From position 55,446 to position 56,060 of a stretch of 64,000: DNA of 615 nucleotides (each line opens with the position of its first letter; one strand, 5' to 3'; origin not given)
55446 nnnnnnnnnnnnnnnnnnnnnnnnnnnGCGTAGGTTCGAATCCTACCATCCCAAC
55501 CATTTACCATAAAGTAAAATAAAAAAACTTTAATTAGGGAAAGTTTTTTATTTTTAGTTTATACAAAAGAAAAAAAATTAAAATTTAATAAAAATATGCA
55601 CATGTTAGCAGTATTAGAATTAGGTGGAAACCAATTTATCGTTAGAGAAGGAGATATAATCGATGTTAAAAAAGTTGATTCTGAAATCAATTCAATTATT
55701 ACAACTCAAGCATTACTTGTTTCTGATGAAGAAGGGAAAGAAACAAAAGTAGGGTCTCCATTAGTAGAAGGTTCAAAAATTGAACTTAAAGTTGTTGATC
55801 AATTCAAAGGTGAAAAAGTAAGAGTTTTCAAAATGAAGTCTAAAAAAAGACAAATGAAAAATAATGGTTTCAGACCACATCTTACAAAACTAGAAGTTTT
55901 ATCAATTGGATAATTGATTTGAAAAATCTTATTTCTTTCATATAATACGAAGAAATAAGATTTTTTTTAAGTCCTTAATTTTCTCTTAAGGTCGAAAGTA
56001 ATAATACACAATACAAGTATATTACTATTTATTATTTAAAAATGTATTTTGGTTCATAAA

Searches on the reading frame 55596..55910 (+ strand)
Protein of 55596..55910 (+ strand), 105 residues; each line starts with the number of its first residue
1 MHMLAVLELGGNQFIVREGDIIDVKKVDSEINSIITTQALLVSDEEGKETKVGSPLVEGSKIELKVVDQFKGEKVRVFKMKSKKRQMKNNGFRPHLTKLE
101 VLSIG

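Call 41: search_protein_families(library=pfam, max_evalue=0.001, proteins=[window:55596-55910:+])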
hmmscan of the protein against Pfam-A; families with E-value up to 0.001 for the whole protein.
seq(105 aa): 1 family
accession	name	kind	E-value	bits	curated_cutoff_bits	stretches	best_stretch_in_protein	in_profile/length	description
PF00829.26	Ribosomal_L21p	-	8.6e-27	93.7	27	1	3-104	1-99/99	Ribosomal prokaryotic L21 protein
